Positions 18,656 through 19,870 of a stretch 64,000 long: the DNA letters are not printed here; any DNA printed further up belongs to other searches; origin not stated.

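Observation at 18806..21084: Polyamine locus with a carbamoyltransferase paralog whose four catalytic motifs are all substituted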

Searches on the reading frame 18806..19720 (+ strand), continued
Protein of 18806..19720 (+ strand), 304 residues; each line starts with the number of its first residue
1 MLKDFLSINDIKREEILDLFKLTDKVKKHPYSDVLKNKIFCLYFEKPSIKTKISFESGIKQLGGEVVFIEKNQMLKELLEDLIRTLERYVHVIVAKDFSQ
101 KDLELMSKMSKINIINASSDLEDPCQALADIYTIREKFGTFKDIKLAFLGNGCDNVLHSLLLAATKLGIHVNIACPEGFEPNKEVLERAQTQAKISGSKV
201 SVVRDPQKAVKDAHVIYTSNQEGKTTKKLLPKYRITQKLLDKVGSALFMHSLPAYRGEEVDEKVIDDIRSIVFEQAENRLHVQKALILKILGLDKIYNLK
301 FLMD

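Call 13: find_encoding_contigs(protein=P0017, flank=8000, max_places=1)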
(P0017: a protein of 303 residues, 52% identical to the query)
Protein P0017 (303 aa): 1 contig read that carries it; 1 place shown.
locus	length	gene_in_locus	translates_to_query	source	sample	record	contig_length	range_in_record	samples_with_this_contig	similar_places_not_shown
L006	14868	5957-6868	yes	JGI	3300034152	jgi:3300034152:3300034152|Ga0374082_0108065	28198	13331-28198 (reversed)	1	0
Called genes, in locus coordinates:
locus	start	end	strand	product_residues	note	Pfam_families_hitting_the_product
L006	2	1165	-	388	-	?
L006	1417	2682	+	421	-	PF00753:Lactamase_B (weak), PF23023:Anti-Pycsar_Apyc1, PF12706:Lactamase_B_2, PF16661:Lactamase_B_6, PF10996:Beta-Casp, PF07521:RMMBL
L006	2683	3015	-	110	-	-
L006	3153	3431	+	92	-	-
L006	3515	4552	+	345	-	PF01137:RTC, PF05189:RTC_insert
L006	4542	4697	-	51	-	-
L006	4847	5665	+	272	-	-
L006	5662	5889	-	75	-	-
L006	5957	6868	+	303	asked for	PF02729:OTCace_N, PF00185:OTCace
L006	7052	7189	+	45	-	-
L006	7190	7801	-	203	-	PF13240:Zn_Ribbon_1 (weak), PF13248:Zn_ribbon_3 (weak)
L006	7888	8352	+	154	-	PF04073:tRNA_edit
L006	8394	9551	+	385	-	PF00999:Na_H_Exchanger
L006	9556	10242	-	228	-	PF00696:AA_kinase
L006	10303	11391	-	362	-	PF00579:tRNA-synt_1b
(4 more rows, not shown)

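Call 18: find_related_loci(query=A2, collection=genome_contigs, flank=10000)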
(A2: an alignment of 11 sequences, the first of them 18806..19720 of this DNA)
Query A2 (304 aa) in genome_contigs; peptide patterns used: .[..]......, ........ (x = any residue, [..] = any of these).
375 stretches matched a pattern; 249 encode a relative of the query (tblastn E <= 1e-3); the best 80 are kept; 80 distinct loci.
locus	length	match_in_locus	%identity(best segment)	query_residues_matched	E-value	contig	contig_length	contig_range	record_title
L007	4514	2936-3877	72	1-303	2e-154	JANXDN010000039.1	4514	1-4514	MAG: Candidatus Aenigmatarchaeota archaeon isolate SKYB117 NODE_39_length_4514_cov_2.990083, whole genome shotgun sequen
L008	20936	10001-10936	72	1-301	1e-149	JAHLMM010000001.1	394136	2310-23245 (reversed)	MAG: Candidatus Aenigmatarchaeota archaeon isolate DRTY-6_1_bin_65 NODE_1_length_394136_cov_2.33442, whole genome shotgu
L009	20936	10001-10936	71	1-301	3e-144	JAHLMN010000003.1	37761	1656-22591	MAG: Candidatus Aenigmatarchaeota archaeon isolate DRTY-7_1_bin_34 NODE_315_length_37761_cov_12.0828, whole genome shotg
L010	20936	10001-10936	72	1-301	6e-149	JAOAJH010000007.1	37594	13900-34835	MAG: Candidatus Aenigmatarchaeota archaeon isolate SKW179 NODE_7_length_37594_cov_6.694672, whole genome shotgun sequenc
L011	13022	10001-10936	50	1-300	2e-97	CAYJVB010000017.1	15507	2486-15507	MAG TPA_asm: uncultured archaeon isolate ERP125453_co1_352 genome assembly, contig: NODE_3941_length_15507_cov_8.540254,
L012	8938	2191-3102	49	1-293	2e-91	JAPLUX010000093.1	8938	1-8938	MAG: Candidatus Aenigmatarchaeota archaeon isolate LacPavin_0920_SED5_MAG_35_8 LacPavin_0920_SED5_scaffold_523277, whole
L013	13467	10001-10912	47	1-293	6e-90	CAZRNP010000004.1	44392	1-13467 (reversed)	MAG TPA_asm: uncultured archaeon isolate binchicken_co278_280 genome assembly, contig: NODE_331_length_44392_cov_8.74941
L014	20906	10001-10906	47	1-291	3e-86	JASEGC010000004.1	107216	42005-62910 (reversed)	MAG: Candidatus Aenigmatarchaeota archaeon isolate Yes49-24 NODE_4_length_107216_cov_85.611407, whole genome shotgun seq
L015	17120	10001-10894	47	1-291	3e-79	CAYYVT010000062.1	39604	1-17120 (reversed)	MAG TPA_asm: uncultured Nitrososphaerales archaeon isolate SRP140028_co1_191 genome assembly, contig: k141_5908256, whol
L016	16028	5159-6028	45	1-282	3e-79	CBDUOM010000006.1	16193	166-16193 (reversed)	MAG TPA_asm: uncultured archaeon isolate SRR6823441_concoct_23 genome assembly, contig: ERZ1742239.4408, whole genome sh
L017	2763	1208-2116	42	1-291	3e-80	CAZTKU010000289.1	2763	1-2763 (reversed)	MAG TPA_asm: uncultured Ignavibacteriaceae bacterium isolate binchicken_co119_451 genome assembly, contig: NODE_72749_le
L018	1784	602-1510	41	1-291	2e-81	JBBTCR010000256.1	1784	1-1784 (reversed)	MAG: Bacteroidota bacterium isolate H43-bin226_1 H43_bin226_1_000000000256, whole genome shotgun sequence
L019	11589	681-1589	42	1-291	7e-77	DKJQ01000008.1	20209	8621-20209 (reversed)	MAG TPA_asm: Ignavibacteria bacterium UBA6688 UBA6688_contig_3134, whole genome shotgun sequence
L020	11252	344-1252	41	1-291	1e-76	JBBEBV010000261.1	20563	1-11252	MAG: Bacteroidota bacterium isolate LejiaF_55_30 Lejia_F_3765_length_20563_cov_20, whole genome shotgun sequence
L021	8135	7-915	41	1-291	3e-74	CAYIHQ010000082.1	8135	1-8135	MAG TPA_asm: uncultured Ignavibacteriaceae bacterium isolate ERP119705_co22_105 genome assembly, contig: NODE_6871_lengt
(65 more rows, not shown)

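Call 22: predict_structure(alignment_id=A1)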
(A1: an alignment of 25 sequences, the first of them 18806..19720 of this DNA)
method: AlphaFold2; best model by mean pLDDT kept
length: 304 residues; sequences in the alignment: 25
mean_pLDDT: 91.5   pTM: 0.90
mean pLDDT of the five models: 91.5, 88.7, 88.0, 87.0, 86.9
residues with pLDDT >= 90: 233; 70-90: 60; 50-70: 11; < 50: 0
segments of 3 or more residues with pLDDT < 50: none
pLDDT, mean of each block of 10 residues (from residue 1): 89 96 95 96 89 95 94 71 91 94 93 94 94 96 96 93 98 95 96 96 95 93 77 91 91 74 90 91 96 91 80
secondary structure, 60 per line:
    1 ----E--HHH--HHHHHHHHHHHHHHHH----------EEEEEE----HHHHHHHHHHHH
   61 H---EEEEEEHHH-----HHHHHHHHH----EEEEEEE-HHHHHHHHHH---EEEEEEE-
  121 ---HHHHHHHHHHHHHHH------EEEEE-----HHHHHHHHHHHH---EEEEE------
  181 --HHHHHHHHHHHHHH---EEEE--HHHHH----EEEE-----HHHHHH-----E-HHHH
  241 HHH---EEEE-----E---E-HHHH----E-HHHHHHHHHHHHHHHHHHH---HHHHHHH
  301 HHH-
elements in order: H13-28 E39-44 H49-61 E65-70 H79-87 E92-98 H100-109 E113-119 H124-138 E145-149 H155-166 E170-174 H183-196 E200-203 H206-210 E215-218 H224-229 H237-243 E247-250 H262-265 H272-290 H294-303

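Call 25: fold_search(model_id=the predicted structure, library=pdb)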
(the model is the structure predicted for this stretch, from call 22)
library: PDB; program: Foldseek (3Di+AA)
matches with E <= 10: 1828; with E <= 0.001: 324
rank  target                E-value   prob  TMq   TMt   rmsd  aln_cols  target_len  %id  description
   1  7nnw_E                4.0e-30  1.00  0.91  0.92   2.0       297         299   37  Crystal structure of Mycobacterium tuberculosis ArgF in complex with methyl 4-hydroxy-3-iodobenzoate. (released 2021-06-30)
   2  4nf2_A                4.7e-30  1.00  0.90  0.89   1.8       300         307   41  Crystal structure of anabolic ornithine carbamoyltransferase from Bacillus anthracis in complex with carbamoyl phospha (released 2013-11-13)
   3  7nov_E                7.3e-30  1.00  0.91  0.92   1.8       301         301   36  Crystal structure of Mycobacterium tuberculosis ArgF in complex with (4-methyl-3-nitrophenyl)boronic acid. (released 2021-06-30)
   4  7nos_E                1.4e-29  1.00  0.91  0.93   2.1       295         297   37  Crystal structure of Mycobacterium tuberculosis ArgF in complex with 4-bromo-6-(trifluoromethyl)-1H-benzo[d]imidazole. (released 2021-06-30)
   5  7nnf_A                1.4e-29  1.00  0.90  0.90   2.2       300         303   35  Crystal structure of Mycobacterium tuberculosis ArgF in apo form. (released 2021-06-30)
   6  7nnv_E                1.5e-29  1.00  0.90  0.91   2.0       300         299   36  Crystal structure of Mycobacterium tuberculosis ArgF in complex with carbamoyl phosphate. (released 2021-06-30)
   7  7nnf_F                1.6e-29  1.00  0.89  0.91   2.0       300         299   36  Crystal structure of Mycobacterium tuberculosis ArgF in apo form. (released 2021-06-30)
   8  7nnf_E                1.6e-29  1.00  0.90  0.90   2.2       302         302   35  Crystal structure of Mycobacterium tuberculosis ArgF in apo form. (released 2021-06-30)
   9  2p2g_E                1.7e-29  1.00  0.90  0.91   2.2       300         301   36  Crystal Structure of Ornithine Carbamoyltransferase from Mycobacterium Tuberculosis (Rv1656): Orthorhombic Form (released 2007-07-03)
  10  1a1s                  1.9e-29  1.00  0.90  0.88   1.5       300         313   39  ORNITHINE CARBAMOYLTRANSFERASE FROM PYROCOCCUS FURIOSUS (released 1998-06-17)
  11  7nnv_A                3.0e-29  1.00  0.90  0.89   2.2       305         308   35  Crystal structure of Mycobacterium tuberculosis ArgF in complex with carbamoyl phosphate. (released 2021-06-30)
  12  7nnw_D                3.3e-29  1.00  0.90  0.91   1.9       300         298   36  Crystal structure of Mycobacterium tuberculosis ArgF in complex with methyl 4-hydroxy-3-iodobenzoate. (released 2021-06-30)
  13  7nov_D                4.2e-29  1.00  0.90  0.92   1.9       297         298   36  Crystal structure of Mycobacterium tuberculosis ArgF in complex with (4-methyl-3-nitrophenyl)boronic acid. (released 2021-06-30)
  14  7nnf_B                6.1e-29  1.00  0.90  0.92   2.1       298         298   36  Crystal structure of Mycobacterium tuberculosis ArgF in apo form. (released 2021-06-30)
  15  7nnv_F                6.1e-29  1.00  0.90  0.91   2.1       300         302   35  Crystal structure of Mycobacterium tuberculosis ArgF in complex with carbamoyl phosphate. (released 2021-06-30)
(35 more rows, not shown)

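Call 46: find_homologous_proteins(query=P0017, max_evalue=1e-40)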
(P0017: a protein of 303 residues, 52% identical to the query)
Query P0017 (303 aa): 7918 proteins with E <= 1e-40 among 8000 candidates; the best 120 are listed.
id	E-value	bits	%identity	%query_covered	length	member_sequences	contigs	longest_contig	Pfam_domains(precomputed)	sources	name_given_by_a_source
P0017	7.3e-193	657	100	100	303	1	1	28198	PF00185.31,PF02729.27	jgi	jgi:ornithine carbamoyltransferase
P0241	4.4e-146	504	74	100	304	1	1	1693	PF00185.31,PF02729.27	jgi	-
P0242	5.7e-144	497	71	100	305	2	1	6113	PF00185.31,PF02729.27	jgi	-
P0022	3.1e-143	494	71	100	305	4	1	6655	PF00185.31,PF02729.27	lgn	-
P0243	1.0e-141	489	71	100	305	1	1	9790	PF00185.31,PF02729.27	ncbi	-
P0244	1.9e-140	485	70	100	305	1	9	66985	PF00185.31,PF02729.27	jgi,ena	-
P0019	1.7e-132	459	68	99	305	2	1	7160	PF00185.31,PF02729.27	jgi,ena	-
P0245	4.1e-132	458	65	99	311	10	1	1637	PF00185.31,PF02729.27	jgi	-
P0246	3.9e-131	454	65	100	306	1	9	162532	PF00185.31,PF02729.27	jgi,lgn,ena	jgi:ornithine carbamoyltransferase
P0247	1.9e-130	452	65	100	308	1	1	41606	PF00185.31,PF02729.27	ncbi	-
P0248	4.7e-128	444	62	100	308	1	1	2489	PF00185.31,PF02729.27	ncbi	-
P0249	5.3e-128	444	63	100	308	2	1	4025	PF00185.31,PF02729.27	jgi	-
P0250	7.3e-128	444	63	100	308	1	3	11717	PF00185.31,PF02729.27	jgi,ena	-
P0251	1.5e-127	443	64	99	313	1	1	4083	PF00185.31,PF02729.27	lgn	-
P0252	1.2e-126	440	64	99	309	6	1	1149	PF00185.31,PF02729.27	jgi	-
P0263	2.3e-117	409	59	100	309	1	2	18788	PF00185.31,PF02729.27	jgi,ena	-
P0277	1.7e-114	400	58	100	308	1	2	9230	PF00185.31,PF02729.27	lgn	-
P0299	1.5e-97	344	56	99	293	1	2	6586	PF00185.31,PF02729.27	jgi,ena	-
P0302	1.4e-95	338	51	100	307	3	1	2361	PF00185.31,PF02729.27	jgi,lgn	jgi:ornithine carbamoyltransferase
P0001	6.7e-88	313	52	99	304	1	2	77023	PF00185.31,PF02729.27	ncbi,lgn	ncbi:MAG: ornithine carbamoyltransferase [Candidatus Aenigmatarchaeota archaeon]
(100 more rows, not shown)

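Call 50: find_encoding_contigs(protein=P0263, flank=8000, max_places=1)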
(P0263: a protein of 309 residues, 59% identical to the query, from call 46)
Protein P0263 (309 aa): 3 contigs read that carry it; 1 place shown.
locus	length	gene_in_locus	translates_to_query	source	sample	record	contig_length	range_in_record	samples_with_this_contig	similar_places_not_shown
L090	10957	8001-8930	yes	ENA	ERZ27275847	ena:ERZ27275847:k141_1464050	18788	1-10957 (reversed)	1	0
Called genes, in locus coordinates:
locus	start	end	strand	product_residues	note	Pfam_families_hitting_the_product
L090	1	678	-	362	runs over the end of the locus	PF00579:tRNA-synt_1b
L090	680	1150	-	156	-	PF04073:tRNA_edit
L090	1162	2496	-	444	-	PF26233:NicX, PF02073:Peptidase_M29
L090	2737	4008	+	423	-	PF00753:Lactamase_B, PF23023:Anti-Pycsar_Apyc1, PF12706:Lactamase_B_2, PF16661:Lactamase_B_6, PF10996:Beta-Casp, PF07521:RMMBL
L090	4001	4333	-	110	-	-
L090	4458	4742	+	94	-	-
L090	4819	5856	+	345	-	PF01137:RTC, PF05189:RTC_insert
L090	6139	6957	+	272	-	-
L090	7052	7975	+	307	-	PF02729:OTCace_N, PF00185:OTCace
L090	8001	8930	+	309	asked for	PF02729:OTCace_N, PF00185:OTCace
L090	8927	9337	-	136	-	-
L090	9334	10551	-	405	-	PF00202:Aminotran_3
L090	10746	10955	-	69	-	?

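Call 51: find_encoding_contigs(protein=P0277, flank=8000, max_places=1)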
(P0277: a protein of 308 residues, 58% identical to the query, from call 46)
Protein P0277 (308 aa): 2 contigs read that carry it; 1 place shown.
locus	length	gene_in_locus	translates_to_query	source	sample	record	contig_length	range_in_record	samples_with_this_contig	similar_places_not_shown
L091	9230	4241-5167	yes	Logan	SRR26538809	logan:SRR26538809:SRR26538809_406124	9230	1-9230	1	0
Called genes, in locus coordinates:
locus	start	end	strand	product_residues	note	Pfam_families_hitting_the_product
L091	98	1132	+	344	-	PF01137:RTC, PF05189:RTC_insert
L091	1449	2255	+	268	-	-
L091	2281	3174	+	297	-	PF00696:AA_kinase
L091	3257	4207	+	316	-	PF02729:OTCace_N, PF00185:OTCace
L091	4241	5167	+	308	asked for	PF02729:OTCace_N, PF00185:OTCace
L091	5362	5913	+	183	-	PF04893:Yip1 (weak)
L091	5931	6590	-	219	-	PF04893:Yip1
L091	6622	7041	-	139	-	-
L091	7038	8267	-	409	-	PF00202:Aminotran_3, PF00155:Aminotran_1_2 (weak)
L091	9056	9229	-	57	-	?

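Call 52: find_encoding_contigs(protein=P0299, flank=8000, max_places=1)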
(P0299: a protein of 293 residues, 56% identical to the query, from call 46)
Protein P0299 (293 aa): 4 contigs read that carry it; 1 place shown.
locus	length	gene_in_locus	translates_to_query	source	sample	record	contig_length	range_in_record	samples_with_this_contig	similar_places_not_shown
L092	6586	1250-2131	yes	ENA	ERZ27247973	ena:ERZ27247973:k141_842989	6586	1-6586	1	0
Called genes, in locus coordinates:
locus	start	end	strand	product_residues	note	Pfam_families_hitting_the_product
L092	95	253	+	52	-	-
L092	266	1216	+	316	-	PF02729:OTCace_N, PF00185:OTCace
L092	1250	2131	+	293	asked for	PF02729:OTCace_N, PF00185:OTCace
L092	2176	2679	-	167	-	-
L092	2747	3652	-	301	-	PF04893:Yip1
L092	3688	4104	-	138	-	-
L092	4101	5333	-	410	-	PF00202:Aminotran_3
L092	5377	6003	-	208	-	-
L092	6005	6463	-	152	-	PF00011:HSP20, PF17886:ArsA_HSP20 (faint)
